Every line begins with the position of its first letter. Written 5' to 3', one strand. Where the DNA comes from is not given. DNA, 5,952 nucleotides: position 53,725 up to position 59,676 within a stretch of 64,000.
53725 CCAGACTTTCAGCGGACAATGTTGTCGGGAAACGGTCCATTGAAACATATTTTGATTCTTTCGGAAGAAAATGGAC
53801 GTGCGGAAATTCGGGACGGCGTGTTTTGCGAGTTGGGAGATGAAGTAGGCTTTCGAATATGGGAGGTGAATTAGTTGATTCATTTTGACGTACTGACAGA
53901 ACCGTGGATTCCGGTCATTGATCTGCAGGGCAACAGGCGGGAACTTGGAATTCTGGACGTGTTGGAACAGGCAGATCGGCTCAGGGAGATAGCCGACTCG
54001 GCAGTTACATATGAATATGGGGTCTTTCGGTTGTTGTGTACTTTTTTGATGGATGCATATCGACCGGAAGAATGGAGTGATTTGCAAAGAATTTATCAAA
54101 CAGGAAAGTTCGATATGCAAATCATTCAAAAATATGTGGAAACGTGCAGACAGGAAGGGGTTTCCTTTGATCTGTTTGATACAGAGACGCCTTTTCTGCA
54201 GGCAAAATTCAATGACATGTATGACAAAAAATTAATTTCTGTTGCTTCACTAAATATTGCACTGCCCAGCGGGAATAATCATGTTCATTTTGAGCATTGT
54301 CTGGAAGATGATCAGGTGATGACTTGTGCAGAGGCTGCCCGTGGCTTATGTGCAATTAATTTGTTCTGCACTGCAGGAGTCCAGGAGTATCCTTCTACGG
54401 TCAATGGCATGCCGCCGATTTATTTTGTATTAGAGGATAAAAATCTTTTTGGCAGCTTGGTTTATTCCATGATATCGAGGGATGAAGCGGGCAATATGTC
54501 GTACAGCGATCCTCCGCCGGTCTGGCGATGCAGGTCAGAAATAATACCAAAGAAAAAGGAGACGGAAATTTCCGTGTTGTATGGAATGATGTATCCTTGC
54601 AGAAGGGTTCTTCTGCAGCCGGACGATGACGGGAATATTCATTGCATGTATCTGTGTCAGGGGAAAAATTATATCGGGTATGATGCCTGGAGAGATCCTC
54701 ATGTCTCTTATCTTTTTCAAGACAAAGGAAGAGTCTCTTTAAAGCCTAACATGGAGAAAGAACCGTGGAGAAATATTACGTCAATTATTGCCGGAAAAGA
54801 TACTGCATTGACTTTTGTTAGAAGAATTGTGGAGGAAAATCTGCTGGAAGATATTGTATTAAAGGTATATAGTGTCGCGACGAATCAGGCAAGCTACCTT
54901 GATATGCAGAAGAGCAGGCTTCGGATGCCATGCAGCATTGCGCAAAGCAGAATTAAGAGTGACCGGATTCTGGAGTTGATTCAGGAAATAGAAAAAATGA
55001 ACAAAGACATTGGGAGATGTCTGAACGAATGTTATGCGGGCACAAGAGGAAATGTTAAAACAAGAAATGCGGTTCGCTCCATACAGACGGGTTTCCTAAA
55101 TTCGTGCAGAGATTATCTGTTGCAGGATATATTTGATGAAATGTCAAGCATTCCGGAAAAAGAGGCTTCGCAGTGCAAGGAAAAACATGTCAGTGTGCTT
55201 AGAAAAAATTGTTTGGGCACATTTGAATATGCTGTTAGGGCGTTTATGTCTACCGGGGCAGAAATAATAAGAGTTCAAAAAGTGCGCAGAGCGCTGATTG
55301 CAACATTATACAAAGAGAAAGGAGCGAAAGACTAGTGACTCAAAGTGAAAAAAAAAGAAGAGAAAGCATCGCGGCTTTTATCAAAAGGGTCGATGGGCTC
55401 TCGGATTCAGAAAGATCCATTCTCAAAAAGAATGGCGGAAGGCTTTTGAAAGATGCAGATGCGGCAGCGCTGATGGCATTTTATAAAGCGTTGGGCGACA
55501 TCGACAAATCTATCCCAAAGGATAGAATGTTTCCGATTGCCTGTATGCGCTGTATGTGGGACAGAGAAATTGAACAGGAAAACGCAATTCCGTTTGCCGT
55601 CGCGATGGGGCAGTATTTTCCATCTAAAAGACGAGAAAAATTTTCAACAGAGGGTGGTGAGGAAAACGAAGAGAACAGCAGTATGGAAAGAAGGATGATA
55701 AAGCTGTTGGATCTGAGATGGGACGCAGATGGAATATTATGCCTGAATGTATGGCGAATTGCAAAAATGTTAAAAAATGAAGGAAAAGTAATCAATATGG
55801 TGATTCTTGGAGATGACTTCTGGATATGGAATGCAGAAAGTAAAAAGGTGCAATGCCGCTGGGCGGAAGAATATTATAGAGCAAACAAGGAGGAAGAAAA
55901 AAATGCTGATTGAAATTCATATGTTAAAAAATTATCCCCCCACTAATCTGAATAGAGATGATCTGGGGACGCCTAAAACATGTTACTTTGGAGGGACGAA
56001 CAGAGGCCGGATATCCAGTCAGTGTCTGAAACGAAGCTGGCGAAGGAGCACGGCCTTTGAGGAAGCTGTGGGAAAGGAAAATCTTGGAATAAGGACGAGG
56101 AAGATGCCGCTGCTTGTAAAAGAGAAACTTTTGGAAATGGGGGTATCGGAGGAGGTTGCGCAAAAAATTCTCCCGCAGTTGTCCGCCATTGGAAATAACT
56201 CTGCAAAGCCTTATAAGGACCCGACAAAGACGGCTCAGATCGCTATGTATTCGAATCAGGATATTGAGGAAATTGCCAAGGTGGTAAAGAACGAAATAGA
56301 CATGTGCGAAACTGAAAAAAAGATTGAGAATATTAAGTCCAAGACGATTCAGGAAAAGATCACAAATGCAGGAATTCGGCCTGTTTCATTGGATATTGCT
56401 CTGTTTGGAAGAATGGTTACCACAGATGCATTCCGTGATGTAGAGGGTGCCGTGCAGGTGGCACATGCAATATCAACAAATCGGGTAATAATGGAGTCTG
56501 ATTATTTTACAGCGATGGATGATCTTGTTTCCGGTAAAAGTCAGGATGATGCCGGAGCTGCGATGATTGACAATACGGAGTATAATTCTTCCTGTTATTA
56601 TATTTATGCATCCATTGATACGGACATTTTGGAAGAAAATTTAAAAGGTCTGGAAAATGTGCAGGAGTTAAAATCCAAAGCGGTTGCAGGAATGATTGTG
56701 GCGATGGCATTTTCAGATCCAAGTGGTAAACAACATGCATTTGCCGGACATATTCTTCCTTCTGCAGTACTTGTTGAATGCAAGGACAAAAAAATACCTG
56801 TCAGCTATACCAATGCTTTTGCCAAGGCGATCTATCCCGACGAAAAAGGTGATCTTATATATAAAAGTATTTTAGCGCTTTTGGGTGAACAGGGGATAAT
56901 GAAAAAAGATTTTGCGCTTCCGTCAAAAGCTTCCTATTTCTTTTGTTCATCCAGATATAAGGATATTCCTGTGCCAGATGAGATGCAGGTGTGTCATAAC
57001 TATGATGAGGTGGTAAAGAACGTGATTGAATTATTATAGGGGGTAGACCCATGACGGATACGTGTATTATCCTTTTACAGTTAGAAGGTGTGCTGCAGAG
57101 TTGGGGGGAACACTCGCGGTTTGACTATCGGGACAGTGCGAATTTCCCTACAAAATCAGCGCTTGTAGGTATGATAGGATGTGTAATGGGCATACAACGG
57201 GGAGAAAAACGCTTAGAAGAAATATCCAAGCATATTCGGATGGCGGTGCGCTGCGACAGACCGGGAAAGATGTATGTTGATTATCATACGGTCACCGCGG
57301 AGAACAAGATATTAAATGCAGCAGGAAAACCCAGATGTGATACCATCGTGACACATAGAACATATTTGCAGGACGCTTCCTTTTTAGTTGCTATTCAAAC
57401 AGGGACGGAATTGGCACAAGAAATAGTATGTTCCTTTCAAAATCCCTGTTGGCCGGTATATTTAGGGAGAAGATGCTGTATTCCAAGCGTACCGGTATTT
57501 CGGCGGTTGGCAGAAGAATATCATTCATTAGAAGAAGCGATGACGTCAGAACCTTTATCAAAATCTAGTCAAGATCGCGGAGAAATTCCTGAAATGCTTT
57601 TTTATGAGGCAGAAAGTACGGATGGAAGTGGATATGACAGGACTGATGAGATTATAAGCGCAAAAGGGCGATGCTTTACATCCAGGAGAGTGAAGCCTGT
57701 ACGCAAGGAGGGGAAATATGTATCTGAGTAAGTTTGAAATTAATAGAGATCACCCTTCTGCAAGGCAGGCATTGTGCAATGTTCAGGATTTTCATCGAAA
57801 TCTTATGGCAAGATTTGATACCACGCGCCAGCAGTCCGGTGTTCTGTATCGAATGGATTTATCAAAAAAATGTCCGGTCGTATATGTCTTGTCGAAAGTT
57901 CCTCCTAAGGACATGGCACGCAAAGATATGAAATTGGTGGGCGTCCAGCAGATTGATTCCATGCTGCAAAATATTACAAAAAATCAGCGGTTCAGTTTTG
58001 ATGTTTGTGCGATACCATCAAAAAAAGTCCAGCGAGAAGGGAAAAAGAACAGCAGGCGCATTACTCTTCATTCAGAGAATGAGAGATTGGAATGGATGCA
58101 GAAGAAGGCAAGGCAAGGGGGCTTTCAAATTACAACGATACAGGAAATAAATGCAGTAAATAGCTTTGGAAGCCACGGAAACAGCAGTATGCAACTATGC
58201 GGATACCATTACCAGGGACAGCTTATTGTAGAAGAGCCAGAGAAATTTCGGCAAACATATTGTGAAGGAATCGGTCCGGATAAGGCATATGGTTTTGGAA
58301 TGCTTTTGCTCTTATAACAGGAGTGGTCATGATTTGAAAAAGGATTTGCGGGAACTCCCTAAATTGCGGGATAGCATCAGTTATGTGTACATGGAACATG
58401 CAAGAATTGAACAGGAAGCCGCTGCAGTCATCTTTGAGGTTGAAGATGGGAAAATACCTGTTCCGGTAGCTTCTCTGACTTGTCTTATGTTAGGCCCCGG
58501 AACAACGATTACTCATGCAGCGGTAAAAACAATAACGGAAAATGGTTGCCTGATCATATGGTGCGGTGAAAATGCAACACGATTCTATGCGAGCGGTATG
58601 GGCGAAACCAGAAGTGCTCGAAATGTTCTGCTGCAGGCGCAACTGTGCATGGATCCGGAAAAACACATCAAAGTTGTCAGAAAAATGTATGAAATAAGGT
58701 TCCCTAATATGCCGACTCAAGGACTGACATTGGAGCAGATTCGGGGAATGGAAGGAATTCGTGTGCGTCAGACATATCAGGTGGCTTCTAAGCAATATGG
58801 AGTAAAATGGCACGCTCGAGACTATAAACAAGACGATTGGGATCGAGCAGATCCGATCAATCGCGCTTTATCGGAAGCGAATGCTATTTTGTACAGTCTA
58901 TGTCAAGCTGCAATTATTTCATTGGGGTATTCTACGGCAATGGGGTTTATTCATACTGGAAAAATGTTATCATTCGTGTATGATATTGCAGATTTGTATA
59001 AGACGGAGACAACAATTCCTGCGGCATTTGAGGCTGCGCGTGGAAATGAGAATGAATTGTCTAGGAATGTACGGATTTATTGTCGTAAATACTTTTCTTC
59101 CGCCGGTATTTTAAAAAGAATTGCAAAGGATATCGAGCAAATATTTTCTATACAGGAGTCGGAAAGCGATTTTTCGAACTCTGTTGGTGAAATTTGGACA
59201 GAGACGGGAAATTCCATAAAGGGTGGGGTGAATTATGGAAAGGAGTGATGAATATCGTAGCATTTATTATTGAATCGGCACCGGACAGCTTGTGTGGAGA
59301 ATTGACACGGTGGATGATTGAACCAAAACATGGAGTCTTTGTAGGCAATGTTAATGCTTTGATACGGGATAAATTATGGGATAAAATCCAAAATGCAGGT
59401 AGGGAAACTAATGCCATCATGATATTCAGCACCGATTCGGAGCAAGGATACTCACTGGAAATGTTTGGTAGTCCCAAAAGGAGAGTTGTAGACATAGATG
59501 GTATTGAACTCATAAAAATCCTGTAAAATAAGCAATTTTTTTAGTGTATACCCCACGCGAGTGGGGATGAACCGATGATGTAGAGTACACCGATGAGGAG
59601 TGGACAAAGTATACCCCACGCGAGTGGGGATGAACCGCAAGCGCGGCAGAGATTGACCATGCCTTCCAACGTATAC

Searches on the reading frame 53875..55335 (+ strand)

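Call 5: search_protein_families(library=pfam, proteins=[window:53875-55335:+])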
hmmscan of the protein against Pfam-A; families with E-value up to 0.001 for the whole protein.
window:53875-55335:+ (486 aa): 1 family
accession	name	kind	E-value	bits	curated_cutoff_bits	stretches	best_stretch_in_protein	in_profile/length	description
PF09481.15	CRISPR_Cse1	-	5.8e-51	174.5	24.7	1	6-410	2-413/450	CRISPR-associated protein Cse1 (CRISPR_cse1)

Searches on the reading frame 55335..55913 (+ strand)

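Call 5: search_protein_families(library=pfam, proteins=[window:55335-55913:+])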
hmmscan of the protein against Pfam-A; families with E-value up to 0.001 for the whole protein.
window:55335-55913:+ (192 aa): 1 family
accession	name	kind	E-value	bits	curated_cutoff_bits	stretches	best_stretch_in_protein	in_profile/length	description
PF09485.15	CRISPR_Cse2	-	3.6e-06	27.9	24.6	1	66-181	41-137/137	CRISPR-associated protein Cse2 (CRISPR_cse2)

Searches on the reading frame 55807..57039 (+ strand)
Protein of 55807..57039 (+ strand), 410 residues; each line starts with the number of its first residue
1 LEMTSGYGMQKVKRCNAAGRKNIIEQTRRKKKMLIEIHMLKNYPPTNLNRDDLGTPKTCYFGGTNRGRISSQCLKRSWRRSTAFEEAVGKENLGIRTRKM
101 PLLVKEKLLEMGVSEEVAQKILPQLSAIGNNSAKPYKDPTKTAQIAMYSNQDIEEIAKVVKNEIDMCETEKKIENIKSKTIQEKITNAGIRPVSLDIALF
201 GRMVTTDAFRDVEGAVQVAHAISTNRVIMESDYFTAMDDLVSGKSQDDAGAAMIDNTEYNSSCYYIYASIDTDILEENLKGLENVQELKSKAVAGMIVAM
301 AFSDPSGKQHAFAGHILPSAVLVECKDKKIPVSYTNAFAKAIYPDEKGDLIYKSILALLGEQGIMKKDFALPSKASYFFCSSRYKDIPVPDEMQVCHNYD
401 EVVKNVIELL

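Call 5: search_protein_families(library=pfam, proteins=[window:55807-57039:+])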
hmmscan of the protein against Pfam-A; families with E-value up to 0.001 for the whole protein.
window:55807-57039:+ (410 aa): 2 families
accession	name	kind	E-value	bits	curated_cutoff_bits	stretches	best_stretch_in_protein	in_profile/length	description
PF09344.15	Cas_CT1975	-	9.8e-96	321.8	26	1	35-379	1-333/361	CT1975-like protein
PF05107.17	Cas_Cas7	-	5.4e-07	29.9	33.2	1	38-289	6-183/249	CRISPR-associated protein Cas7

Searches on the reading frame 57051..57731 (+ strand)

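Call 5: search_protein_families(library=pfam, proteins=[window:57051-57731:+])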
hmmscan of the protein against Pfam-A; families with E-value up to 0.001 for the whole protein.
window:57051-57731:+ (226 aa): 1 family
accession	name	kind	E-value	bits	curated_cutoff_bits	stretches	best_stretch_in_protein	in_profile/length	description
PF09704.15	Cas_Cas5d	-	3.6e-40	138.7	23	1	7-199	2-199/217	CRISPR-associated protein (Cas_Cas5)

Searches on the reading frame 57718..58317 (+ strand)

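Call 5: search_protein_families(library=pfam, proteins=[window:57718-58317:+])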
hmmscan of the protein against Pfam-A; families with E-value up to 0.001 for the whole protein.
window:57718-58317:+ (199 aa): 1 family
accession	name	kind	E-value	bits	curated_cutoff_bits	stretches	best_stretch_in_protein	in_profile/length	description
PF08798.16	CRISPR_assoc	-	2.7e-42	146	25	1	1-198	1-221/223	CRISPR associated protein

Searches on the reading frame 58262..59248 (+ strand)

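Call 5: search_protein_families(library=pfam, proteins=[window:58262-59248:+])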
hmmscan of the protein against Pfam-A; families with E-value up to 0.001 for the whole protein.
window:58262-59248:+ (328 aa): 1 family
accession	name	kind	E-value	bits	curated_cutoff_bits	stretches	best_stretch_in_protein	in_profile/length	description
PF01867.21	Cas_Cas1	-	1.7e-16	60.7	22.3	2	156-248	147-239/283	CRISPR associated protein Cas1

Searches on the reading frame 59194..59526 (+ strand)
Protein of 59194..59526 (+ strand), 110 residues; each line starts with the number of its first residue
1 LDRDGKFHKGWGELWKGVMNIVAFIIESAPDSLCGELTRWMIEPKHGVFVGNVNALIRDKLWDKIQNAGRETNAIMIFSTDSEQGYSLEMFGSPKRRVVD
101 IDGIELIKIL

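Call 5: search_protein_families(library=pfam, proteins=[window:59194-59526:+])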
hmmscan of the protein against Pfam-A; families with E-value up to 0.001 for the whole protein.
window:59194-59526:+ (110 aa): 1 family
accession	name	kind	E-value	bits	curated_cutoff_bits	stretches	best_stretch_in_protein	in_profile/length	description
PF09707.15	Cas_Cas2CT1978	-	1.2e-27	96.3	24.7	1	24-106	4-86/86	CRISPR-associated protein (Cas_Cas2CT1978)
